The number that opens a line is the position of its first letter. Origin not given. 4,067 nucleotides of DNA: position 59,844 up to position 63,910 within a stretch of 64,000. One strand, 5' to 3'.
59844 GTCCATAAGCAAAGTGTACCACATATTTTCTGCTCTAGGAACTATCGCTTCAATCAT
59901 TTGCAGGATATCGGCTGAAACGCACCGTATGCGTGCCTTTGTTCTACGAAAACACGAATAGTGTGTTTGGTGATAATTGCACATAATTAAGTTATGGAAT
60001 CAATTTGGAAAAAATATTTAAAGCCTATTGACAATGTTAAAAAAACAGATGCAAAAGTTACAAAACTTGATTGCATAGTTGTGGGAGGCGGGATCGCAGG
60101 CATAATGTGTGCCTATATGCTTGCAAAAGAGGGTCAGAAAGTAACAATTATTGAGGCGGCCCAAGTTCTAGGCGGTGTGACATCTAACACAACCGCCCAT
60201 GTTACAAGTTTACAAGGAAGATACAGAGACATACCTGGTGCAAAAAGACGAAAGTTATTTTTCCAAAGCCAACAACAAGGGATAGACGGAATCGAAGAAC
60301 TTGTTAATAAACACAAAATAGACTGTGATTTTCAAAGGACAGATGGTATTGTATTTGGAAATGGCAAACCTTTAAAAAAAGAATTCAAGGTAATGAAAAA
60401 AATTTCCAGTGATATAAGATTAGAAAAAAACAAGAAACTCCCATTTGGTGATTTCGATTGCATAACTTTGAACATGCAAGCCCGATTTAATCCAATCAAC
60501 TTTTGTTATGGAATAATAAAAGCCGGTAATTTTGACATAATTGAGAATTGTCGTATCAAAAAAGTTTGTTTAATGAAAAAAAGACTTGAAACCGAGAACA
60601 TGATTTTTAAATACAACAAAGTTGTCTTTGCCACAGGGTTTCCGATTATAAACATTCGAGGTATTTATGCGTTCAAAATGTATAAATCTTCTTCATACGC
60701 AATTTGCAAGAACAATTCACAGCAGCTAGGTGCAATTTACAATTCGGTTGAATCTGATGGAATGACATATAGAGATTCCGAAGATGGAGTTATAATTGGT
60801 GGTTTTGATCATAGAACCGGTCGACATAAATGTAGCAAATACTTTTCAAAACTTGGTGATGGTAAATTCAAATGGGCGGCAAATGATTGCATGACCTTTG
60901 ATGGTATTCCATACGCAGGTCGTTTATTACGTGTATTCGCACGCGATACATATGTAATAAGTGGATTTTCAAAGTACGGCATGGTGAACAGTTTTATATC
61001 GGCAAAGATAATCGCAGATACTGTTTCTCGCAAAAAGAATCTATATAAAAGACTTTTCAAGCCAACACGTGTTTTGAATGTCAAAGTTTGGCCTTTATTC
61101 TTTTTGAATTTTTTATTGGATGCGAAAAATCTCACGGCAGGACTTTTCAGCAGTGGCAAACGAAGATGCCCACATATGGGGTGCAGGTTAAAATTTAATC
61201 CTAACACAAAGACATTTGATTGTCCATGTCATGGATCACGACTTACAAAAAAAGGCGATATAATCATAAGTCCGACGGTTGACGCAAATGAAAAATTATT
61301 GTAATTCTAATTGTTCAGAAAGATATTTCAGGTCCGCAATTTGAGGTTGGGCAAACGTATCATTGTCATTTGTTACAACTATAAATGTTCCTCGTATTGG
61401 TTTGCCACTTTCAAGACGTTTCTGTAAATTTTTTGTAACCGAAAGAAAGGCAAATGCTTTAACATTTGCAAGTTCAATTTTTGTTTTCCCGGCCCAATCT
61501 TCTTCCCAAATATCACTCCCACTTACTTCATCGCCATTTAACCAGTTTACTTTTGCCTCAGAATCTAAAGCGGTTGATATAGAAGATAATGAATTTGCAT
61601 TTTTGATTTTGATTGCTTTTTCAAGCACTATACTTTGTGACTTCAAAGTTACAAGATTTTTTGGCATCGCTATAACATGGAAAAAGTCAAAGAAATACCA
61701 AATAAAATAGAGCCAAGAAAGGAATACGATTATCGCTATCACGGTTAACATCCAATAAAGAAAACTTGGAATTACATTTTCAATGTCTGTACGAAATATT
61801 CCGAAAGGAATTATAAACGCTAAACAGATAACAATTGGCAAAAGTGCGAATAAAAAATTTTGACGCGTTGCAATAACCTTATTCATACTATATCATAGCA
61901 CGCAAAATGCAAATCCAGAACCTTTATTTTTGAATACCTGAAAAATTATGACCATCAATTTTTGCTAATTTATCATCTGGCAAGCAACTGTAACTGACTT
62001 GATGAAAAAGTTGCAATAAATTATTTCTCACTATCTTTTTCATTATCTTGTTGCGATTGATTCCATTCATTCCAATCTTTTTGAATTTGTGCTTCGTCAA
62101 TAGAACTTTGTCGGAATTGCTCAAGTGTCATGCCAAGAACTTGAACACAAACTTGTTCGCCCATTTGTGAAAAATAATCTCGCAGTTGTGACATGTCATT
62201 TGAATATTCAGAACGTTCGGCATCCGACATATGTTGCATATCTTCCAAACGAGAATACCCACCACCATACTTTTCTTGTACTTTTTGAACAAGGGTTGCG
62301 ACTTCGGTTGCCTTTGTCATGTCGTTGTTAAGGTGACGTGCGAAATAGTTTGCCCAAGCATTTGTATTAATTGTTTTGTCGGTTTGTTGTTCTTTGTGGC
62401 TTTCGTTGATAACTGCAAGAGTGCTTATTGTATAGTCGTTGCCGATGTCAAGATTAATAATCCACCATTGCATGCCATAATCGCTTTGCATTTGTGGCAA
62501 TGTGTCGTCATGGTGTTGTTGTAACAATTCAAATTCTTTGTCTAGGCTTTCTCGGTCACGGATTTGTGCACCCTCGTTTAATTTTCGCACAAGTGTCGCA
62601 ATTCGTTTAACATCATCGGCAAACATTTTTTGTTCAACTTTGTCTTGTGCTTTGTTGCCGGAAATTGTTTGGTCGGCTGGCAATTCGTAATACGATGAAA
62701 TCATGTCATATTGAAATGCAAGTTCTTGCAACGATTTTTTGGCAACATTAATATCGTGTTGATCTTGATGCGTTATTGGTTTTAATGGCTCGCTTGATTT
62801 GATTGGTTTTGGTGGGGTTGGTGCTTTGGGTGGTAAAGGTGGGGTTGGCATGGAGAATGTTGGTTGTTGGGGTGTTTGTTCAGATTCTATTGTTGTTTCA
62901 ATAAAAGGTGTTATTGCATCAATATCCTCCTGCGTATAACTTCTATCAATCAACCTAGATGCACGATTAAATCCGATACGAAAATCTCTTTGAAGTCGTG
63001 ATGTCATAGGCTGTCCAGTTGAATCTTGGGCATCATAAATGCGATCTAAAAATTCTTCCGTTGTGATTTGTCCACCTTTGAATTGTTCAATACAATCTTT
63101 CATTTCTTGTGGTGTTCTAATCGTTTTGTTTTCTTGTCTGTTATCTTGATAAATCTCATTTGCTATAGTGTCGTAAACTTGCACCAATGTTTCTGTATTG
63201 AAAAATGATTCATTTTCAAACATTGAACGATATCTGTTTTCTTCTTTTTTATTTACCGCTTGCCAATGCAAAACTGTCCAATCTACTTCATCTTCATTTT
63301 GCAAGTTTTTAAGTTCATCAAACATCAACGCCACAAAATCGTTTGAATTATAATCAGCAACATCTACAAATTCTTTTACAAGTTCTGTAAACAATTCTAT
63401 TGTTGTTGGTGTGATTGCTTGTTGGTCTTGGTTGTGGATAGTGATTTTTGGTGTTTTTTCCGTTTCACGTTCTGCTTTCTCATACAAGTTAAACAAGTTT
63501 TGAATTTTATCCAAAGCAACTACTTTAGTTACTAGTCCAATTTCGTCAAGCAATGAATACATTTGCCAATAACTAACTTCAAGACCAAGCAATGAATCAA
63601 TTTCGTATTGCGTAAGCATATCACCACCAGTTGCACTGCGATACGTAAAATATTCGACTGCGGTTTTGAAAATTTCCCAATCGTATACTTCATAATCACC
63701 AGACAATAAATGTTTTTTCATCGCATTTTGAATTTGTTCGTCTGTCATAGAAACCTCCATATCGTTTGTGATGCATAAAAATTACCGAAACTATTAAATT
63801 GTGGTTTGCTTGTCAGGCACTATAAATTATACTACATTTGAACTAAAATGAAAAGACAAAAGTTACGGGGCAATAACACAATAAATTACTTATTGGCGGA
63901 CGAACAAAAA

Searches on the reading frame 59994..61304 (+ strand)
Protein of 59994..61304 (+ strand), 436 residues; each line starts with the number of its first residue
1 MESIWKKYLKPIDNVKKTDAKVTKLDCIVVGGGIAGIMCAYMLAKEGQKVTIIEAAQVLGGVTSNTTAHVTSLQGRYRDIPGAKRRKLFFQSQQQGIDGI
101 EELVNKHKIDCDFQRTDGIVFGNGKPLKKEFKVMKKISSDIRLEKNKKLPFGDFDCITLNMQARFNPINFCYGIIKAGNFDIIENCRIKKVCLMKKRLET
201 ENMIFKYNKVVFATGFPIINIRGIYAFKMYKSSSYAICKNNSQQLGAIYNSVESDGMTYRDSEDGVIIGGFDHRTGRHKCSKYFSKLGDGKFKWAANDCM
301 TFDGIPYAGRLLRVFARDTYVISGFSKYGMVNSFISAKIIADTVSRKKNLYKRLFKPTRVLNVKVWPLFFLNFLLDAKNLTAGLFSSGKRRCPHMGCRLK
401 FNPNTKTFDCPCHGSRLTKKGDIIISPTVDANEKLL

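Call 26: search_protein_families(library=pfam, proteins=[window:59994-61304:+], max_evalue=0.001)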
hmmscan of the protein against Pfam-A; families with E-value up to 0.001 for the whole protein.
window:59994-61304:+ (436 aa): 12 families
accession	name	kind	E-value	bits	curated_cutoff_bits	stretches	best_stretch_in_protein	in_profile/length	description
PF01266.30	DAO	-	1.6e-28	100.7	27.9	1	26-342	1-352/353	FAD dependent oxidoreductase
PF12831.13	FAD_oxidored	-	3e-10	40.4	27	1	26-75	1-48/416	FAD dependent oxidoreductase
PF13450.12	NAD_binding_8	-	5.3e-09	36.7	21.9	1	29-66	1-38/68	NAD(P)-binding Rossmann-like domain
PF07992.20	Pyr_redox_2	-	8.1e-08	32.5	26.1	1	26-115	2-82/291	Pyridine nucleotide-disulphide oxidoreductase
PF00890.30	FAD_binding_2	-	1.4e-07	31.5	20.4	1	26-63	1-38/414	FAD binding domain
PF00355.32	Rieske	-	2.8e-07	30.8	20.3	1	389-430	40-82/88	Rieske [2Fe-2S] domain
PF03486.20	HI0933_like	-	9.2e-07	29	50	1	26-60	2-36/244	HI0933-like protein Rossmann domain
PF01946.23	Thi4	-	4.5e-06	26.5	26.2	1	21-62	14-56/235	Thi4 family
PF00070.33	Pyr_redox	-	5.2e-05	24.1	22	1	28-59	3-34/82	Pyridine nucleotide-disulphide oxidoreductase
PF01593.30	Amino_oxidase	-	0.00021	21.1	19.8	1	34-61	1-28/443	Flavin containing amine oxidoreductase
PF01134.28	GIDA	-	0.00033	20.3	22.1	1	26-56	1-29/391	Glucose inhibited division protein A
PF13738.12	Pyr_redox_3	-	0.00084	19.1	30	0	28-58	1-32/305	Pyridine nucleotide-disulphide oxidoreductase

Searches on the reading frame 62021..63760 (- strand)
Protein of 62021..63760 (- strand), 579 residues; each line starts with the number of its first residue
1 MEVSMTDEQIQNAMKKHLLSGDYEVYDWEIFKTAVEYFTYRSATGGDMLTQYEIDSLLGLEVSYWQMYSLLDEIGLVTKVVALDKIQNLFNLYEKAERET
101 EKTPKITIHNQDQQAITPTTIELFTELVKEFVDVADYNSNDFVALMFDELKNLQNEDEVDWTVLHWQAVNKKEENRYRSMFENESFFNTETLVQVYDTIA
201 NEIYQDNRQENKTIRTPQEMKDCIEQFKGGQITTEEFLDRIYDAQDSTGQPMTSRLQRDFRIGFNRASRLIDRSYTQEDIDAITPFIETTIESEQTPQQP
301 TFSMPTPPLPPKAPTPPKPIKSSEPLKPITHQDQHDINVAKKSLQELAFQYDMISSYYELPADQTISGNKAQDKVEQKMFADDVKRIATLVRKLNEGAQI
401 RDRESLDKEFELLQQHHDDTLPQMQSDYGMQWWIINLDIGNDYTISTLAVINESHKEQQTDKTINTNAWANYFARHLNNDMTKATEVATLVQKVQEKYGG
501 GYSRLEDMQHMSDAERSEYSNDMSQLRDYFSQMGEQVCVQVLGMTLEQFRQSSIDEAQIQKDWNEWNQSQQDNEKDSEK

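Call 26: search_protein_families(library=pfam, proteins=[window:62021-63760:-], max_evalue=0.001)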
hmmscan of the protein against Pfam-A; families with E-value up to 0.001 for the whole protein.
window:62021-63760:- (579 aa): 1 family
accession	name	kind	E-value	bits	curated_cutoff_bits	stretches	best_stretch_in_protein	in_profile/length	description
PF09397.16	FtsK_gamma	-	3.6e-07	30.3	30.6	1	247-273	16-42/63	Ftsk gamma domain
